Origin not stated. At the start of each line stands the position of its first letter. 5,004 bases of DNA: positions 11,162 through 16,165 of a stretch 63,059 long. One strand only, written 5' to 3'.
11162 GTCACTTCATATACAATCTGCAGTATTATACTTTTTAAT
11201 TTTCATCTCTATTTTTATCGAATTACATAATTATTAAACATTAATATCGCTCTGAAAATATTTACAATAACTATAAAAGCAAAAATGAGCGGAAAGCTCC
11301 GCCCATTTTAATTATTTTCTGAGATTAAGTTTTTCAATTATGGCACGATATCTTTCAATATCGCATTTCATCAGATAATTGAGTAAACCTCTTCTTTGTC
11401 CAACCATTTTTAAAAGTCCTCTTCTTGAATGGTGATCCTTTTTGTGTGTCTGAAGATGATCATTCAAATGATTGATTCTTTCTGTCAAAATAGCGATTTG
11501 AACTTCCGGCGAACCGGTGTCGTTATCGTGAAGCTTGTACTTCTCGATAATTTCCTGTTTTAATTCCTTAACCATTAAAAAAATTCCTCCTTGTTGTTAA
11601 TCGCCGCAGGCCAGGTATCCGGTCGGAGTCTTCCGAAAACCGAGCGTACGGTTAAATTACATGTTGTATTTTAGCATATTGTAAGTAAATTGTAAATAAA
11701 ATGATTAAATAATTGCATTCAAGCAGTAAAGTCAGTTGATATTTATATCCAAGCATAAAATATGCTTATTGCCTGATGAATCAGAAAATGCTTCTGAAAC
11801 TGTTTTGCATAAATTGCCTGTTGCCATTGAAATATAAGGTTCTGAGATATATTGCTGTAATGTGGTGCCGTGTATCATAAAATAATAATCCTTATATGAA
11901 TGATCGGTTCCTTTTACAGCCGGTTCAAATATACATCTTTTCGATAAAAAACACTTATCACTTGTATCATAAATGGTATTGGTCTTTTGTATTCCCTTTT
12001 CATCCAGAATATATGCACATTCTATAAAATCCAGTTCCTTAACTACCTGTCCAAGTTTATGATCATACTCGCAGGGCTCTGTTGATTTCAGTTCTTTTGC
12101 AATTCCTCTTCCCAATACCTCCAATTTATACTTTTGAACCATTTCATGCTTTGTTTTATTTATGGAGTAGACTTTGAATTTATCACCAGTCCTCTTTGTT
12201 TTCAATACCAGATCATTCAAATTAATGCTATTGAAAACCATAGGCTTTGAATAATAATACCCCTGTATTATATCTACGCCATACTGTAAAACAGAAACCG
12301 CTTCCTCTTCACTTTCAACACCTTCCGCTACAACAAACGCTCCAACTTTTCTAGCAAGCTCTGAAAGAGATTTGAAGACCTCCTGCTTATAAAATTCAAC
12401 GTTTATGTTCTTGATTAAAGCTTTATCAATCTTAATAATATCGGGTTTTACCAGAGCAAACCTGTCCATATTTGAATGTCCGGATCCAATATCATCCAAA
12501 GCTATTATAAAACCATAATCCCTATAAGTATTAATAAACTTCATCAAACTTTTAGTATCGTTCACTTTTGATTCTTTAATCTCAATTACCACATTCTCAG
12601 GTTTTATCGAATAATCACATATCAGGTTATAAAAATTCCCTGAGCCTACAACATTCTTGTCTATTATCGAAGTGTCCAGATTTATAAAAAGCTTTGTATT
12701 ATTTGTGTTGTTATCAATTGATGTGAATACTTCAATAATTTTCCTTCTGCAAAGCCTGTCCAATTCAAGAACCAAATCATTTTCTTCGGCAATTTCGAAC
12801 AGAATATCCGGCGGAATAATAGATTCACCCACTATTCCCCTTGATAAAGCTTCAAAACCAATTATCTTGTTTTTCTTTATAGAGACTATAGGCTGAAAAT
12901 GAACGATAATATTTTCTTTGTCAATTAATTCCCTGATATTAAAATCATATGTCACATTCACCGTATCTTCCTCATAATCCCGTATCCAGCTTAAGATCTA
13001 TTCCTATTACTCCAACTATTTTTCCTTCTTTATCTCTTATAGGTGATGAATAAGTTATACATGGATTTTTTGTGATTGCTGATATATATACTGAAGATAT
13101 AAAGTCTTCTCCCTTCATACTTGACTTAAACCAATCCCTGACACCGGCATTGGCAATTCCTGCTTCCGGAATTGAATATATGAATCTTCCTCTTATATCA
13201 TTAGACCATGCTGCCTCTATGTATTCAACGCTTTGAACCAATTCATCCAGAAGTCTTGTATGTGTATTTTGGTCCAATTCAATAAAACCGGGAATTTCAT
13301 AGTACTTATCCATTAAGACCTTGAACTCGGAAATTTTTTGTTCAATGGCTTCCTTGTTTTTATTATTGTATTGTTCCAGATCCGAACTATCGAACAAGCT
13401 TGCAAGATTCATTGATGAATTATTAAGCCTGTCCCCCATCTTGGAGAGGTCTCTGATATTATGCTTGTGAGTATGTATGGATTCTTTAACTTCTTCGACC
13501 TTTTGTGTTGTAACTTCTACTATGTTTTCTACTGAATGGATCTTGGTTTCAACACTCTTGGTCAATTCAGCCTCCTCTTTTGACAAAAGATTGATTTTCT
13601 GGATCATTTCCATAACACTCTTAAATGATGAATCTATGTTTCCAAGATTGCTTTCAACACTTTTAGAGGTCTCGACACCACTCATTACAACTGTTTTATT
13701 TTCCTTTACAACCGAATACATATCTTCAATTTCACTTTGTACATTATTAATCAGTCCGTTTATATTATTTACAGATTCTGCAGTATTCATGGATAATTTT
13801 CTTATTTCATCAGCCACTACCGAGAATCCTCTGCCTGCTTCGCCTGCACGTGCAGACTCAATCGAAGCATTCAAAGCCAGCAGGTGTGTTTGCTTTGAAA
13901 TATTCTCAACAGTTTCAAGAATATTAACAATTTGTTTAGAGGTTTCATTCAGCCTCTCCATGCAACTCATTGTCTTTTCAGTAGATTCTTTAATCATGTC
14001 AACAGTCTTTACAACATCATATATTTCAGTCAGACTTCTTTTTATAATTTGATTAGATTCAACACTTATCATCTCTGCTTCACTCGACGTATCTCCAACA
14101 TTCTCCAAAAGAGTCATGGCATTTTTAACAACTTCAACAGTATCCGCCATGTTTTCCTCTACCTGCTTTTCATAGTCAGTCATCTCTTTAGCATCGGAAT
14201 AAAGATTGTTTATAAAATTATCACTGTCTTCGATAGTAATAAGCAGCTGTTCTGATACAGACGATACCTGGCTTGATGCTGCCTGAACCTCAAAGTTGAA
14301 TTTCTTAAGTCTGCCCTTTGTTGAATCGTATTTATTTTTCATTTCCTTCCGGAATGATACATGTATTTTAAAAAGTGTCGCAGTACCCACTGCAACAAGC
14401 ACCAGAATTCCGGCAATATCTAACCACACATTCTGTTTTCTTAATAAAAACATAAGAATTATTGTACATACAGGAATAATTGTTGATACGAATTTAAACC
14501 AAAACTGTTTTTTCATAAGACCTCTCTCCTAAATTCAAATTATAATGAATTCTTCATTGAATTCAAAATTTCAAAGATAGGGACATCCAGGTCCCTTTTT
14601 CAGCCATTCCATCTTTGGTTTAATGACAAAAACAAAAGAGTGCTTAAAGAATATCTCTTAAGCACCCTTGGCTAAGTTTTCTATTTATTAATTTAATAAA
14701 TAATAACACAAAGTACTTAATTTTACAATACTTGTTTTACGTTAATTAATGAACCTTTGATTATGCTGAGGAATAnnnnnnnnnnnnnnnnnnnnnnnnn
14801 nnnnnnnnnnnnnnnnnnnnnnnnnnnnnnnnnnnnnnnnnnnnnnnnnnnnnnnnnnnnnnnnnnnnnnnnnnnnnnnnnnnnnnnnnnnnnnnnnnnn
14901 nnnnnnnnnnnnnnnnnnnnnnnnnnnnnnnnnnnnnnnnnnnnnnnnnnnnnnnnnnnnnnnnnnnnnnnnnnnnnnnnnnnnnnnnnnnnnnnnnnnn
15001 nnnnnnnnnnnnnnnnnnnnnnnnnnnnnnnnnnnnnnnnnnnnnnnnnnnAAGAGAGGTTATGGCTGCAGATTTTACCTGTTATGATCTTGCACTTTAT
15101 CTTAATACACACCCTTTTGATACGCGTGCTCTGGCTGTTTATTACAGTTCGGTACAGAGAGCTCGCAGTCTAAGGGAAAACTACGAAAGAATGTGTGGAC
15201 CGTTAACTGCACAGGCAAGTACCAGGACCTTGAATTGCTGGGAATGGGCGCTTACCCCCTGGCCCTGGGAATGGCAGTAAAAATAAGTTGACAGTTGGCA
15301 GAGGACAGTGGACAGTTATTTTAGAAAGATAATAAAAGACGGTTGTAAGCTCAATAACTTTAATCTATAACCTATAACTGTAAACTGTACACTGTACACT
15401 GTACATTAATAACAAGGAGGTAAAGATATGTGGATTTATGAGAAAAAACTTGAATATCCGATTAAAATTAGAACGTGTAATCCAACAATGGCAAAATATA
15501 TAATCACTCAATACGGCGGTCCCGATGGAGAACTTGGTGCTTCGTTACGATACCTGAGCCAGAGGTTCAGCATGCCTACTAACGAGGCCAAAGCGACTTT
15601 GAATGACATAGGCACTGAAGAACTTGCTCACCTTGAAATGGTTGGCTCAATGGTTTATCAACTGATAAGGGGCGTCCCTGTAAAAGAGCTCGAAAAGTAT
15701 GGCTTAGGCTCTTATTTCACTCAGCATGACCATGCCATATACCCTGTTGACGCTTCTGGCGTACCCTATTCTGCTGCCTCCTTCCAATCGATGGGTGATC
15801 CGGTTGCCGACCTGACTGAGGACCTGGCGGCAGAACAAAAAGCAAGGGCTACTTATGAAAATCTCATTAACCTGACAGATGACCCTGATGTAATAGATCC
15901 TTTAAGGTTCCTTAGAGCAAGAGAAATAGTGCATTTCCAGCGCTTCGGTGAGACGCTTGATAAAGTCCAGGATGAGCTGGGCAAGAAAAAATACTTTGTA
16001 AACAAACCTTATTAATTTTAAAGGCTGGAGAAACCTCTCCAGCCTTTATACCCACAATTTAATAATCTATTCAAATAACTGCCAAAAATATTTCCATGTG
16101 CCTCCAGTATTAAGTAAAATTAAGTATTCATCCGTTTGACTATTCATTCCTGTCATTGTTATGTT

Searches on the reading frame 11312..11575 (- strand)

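Call 36: search_protein_families(library=pfam, proteins=[window:11312-11575:-], max_evalue=0.001)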
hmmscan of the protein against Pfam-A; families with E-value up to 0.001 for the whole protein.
window:11312-11575:- (87 aa): 1 family
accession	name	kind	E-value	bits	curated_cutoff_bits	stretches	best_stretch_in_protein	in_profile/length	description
PF00312.27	Ribosomal_S15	-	2.6e-39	133.7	31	1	6-86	1-81/81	Ribosomal protein S15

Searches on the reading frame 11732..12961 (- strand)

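Call 52: search_protein_families(library=pfam, proteins=[window:11732-12961:-], max_evalue=0.0001)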
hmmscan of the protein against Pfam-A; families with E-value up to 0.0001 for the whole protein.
window:11732-12961:- (409 aa): 1 family
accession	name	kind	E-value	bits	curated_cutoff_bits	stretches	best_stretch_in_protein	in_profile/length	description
PF00563.25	EAL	-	3.7e-52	177.5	31.3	1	9-240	4-236/236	EAL domain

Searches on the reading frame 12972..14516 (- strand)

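Call 52: search_protein_families(library=pfam, proteins=[window:12972-14516:-], max_evalue=0.0001)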
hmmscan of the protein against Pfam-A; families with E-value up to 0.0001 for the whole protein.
window:12972-14516:- (514 aa): 3 families
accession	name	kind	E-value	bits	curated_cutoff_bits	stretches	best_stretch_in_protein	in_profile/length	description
PF00015.26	MCPsignal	-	1.9e-35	122.7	34.6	1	154-332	7-171/172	Methyl-accepting chemotaxis protein (MCP) signalling domain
PF02743.24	dCache_1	-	6.5e-13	49.2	45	1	389-512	20-154/240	Cache domain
PF22673.2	MCP-like_PDC_1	-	3.1e-09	37.7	27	1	460-512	57-110/113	Methyl-accepting chemotaxis protein-like, first PDC sensor domain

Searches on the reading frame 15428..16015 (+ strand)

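Call 36: search_protein_families(library=pfam, proteins=[window:15428-16015:+], max_evalue=0.001)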
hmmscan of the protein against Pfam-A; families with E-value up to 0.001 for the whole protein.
window:15428-16015:+ (195 aa): 1 family
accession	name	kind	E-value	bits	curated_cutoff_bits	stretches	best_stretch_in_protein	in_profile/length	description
PF05067.18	Mn_catalase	-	4.7e-56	190.3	27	1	1-183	1-197/284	Manganese containing catalase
